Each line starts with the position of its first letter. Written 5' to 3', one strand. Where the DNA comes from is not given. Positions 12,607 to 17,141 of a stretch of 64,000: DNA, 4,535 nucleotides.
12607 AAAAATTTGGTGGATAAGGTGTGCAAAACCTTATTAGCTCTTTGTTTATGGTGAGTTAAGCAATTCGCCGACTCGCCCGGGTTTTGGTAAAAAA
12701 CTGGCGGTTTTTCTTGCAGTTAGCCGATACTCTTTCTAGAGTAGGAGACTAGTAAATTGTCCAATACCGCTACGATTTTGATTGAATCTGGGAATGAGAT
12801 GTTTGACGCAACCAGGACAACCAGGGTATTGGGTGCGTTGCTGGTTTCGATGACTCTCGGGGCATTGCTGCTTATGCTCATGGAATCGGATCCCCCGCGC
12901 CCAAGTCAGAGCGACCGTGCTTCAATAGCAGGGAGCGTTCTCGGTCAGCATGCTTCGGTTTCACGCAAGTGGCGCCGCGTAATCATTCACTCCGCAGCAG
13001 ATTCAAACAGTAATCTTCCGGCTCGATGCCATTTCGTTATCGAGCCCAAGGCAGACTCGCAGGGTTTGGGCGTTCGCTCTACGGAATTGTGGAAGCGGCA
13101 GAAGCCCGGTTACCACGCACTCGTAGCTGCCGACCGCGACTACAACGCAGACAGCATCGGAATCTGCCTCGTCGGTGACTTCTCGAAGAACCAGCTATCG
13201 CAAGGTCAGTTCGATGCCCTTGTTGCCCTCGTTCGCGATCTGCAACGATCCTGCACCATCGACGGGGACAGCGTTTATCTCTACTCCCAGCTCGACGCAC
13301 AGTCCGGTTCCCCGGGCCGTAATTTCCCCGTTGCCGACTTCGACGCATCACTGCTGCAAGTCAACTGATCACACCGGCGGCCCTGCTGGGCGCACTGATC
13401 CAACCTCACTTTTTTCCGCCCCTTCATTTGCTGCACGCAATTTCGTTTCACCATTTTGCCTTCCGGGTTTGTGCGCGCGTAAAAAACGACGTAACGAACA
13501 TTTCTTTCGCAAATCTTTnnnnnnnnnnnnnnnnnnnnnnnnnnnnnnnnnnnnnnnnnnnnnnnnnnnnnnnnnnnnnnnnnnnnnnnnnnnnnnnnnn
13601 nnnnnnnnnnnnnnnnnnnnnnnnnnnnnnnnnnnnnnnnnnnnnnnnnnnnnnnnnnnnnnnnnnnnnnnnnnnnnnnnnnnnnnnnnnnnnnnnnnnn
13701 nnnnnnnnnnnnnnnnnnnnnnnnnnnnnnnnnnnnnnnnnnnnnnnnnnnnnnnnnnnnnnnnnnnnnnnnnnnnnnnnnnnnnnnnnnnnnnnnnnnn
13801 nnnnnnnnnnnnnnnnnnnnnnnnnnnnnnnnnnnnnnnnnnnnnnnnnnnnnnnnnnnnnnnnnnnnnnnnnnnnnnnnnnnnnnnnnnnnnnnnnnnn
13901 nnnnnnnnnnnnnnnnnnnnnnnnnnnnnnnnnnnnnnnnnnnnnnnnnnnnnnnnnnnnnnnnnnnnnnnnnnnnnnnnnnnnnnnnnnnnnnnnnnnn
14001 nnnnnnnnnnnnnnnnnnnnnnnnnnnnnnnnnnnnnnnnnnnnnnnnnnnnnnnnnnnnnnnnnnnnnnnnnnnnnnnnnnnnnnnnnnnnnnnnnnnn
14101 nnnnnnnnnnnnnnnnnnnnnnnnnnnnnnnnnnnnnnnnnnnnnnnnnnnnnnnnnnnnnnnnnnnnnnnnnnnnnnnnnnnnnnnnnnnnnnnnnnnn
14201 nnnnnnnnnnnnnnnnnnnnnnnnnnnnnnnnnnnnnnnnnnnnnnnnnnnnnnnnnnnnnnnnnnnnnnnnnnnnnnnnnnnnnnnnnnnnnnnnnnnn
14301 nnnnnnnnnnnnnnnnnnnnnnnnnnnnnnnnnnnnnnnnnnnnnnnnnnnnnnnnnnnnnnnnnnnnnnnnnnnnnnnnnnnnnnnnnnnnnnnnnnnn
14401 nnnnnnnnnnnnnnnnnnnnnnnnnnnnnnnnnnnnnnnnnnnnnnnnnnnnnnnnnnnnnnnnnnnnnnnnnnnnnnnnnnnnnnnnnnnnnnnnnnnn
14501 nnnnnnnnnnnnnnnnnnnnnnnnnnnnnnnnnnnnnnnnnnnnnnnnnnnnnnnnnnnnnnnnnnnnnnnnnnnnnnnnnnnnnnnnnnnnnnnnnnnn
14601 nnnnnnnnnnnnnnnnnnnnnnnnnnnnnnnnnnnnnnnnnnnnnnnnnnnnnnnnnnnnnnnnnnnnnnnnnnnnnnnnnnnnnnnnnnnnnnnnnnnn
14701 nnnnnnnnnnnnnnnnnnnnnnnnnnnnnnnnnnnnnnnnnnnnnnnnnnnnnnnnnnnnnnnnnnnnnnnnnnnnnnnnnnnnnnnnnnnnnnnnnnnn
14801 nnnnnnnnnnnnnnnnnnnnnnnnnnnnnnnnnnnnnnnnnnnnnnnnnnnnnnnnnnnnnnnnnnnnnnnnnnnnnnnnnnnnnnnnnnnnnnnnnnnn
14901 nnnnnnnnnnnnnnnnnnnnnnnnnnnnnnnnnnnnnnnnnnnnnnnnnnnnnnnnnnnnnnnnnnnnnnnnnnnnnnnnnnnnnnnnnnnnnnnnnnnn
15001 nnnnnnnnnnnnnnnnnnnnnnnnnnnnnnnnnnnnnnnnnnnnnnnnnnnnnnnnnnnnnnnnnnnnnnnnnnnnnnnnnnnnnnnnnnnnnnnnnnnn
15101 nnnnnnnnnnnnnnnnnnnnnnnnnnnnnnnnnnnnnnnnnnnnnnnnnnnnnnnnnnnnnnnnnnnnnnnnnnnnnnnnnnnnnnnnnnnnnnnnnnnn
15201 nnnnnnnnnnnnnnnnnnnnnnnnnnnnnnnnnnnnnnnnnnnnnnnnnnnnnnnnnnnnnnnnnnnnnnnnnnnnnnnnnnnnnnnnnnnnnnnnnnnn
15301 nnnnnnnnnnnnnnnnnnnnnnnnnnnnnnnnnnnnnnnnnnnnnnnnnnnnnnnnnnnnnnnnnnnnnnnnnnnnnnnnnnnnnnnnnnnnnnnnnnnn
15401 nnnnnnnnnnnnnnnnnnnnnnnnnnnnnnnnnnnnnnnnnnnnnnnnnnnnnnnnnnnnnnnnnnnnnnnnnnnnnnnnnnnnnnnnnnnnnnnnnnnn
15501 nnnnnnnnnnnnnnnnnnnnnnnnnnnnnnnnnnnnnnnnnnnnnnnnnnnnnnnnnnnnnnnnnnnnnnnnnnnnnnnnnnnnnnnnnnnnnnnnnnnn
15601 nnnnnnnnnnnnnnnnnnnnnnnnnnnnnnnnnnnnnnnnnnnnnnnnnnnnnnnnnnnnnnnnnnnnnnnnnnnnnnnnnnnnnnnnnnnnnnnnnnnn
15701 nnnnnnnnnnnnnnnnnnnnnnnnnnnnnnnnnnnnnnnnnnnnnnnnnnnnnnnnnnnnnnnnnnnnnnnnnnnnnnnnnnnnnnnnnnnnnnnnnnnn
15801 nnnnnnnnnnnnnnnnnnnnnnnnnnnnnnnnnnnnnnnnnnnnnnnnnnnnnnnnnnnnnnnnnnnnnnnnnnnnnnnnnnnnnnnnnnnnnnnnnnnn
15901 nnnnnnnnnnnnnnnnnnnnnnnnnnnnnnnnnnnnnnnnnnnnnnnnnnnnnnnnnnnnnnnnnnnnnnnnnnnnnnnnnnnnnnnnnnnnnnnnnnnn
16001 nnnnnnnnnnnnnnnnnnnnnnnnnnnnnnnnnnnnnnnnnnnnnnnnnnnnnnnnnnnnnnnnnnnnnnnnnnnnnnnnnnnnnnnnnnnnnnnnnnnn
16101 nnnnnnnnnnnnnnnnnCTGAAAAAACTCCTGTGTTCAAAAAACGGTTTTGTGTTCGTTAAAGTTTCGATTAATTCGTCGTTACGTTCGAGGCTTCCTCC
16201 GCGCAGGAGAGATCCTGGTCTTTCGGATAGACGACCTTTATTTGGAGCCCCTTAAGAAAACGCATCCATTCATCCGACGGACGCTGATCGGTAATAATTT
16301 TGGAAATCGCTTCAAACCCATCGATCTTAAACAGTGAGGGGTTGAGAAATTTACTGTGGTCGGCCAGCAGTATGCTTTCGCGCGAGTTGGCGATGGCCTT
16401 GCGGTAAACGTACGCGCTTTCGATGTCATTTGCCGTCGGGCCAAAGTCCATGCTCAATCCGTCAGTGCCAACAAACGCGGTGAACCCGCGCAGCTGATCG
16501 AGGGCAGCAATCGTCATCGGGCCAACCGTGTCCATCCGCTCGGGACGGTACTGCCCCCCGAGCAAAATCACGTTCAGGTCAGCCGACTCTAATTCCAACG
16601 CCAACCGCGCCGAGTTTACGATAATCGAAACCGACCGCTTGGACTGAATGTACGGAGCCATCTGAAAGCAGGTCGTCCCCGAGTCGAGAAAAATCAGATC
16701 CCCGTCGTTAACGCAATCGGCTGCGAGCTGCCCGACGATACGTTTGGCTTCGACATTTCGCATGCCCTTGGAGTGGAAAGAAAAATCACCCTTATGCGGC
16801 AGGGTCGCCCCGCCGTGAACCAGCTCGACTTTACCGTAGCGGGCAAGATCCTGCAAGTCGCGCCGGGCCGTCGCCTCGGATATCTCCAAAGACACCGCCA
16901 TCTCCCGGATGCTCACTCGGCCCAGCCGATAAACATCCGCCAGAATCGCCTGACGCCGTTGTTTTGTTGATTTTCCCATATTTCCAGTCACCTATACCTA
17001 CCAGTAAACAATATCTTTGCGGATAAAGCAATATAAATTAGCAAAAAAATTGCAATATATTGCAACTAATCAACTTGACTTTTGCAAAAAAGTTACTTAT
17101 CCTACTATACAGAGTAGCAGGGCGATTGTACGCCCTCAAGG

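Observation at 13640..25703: DeoR-controlled divergent locus: fused E1-alpha/beta 2-oxoacid dehydrogenase facing E2-E3, with four extra enzymes appended (PHP-like hydrolase, extended SDR, 565-aa MDR, mannitol-DH-family)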

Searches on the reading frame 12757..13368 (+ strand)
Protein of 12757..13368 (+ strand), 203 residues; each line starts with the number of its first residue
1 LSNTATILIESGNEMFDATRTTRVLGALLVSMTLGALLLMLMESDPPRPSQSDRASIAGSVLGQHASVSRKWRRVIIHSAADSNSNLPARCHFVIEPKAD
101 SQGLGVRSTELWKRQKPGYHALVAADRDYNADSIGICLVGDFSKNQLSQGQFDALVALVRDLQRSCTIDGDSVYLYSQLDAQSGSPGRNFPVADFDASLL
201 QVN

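Call 8: search_protein_families(library=pfam, proteins=[window:12757-13368:+], max_evalue=0.001)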
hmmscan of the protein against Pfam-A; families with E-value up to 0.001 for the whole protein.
window:12757-13368:+ (203 aa): 1 family
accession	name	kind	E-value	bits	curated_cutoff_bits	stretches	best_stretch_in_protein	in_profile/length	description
PF01510.30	Amidase_2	-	5.6e-10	40.1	26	1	70-171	3-113/131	N-acetylmuramoyl-L-alanine amidase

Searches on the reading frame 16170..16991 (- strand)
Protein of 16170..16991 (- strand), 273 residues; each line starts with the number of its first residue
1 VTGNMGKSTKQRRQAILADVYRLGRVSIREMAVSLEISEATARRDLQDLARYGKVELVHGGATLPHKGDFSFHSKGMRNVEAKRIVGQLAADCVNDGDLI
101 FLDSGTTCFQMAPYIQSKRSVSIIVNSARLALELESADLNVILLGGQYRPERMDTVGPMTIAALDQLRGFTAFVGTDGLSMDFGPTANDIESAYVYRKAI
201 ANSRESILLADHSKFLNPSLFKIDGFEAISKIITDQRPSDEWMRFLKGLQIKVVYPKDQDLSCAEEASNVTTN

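Call 5: search_protein_families(library=pfam, proteins=[window:16170-16991:-], max_evalue=0.01)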
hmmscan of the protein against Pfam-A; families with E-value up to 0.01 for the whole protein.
window:16170-16991:- (273 aa): 7 families
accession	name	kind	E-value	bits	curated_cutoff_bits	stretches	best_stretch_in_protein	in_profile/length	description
PF00455.28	DeoRC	-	8.1e-43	146.6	31.8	1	79-236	2-160/160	DeoR C terminal sensor domain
PF08220.18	HTH_DeoR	-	3.8e-12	46.2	21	1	12-66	1-55/57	DeoR-like helix-turn-helix domain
PF08279.18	HTH_11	-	0.00014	22.1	25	1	12-60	1-51/55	HTH domain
PF00392.27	GntR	-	0.0045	17.1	27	1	13-63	10-62/64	Bacterial regulatory proteins, gntR family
PF25212.1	HVO_A0114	-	0.0055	16.9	27.6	0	5-62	16-73/84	HVO_A0114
PF25213.1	HVO_A0261_N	-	0.0061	16.8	35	0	11-69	11-68/86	HVO_A0261 N-terminal domain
PF21715.3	CggR_N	-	0.0077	16.3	30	0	11-69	3-61/71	CggR N-terminal DNA binding domain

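Call 6: search_protein_families(library=ncbifam, proteins=[window:16170-16991:-], max_evalue=0.01)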
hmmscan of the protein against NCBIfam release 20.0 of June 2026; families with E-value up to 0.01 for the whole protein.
window:16170-16991:- (273 aa): 12 families
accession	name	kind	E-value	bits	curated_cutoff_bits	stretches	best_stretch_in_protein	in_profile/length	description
NF041397.1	TranRegGlpR_Halo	equivalog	9.7e-50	169.5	300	1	10-254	4-250/253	HTH-type transcriptional regulator GlpR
NF040755.1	AgaR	equivalog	2.1e-39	135.2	260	1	7-254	2-254/256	transcriptional repressor AgaR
NF007753.1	PRK10434.1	equivalog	1.1e-35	123.4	350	1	9-254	3-251/253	glucitol operon DNA-binding transcriptional repressor SrlR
NF040887.2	trans_reg_YciT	exception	1.8e-34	119.4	450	1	11-252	3-242/246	DNA-binding transcriptional regulator YciT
NF007316.0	PRK09802.1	equivalog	8.5e-31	107.1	351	1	7-254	13-265/269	DeoR family transcriptional regulator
NF008154.0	PRK10906.1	equivalog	2.8e-30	105.5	331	1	10-252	4-248/252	DeoR/GlpR family transcriptional regulator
NF040890.1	trans_reg_YgbI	equivalog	1.4e-28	100.1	400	1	11-253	5-249/253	DNA-binding transcriptional repressor YgbI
NF007961.0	PRK10681.1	equivalog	2.4e-28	99.2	244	1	11-255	7-252/252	DNA-binding transcriptional repressor DeoR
NF010034.0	PRK13509.1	equivalog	6e-22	78.2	244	1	10-253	4-248/251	HTH-type transcriptional regulator UlaR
NF007720.0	PRK10411.1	equivalog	2.2e-15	56.6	259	1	10-239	3-236/243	L-fucose operon activator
TIGR01884.1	cas_HTH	subfamily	8.5e-05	22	60.2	1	11-56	142-187/202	CRISPR-associated CARF protein Csa3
NF053609.1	Sul12a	equivalog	0.0017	18.5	150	1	12-59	6-53/103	Sul12a family chromatin-organizing protein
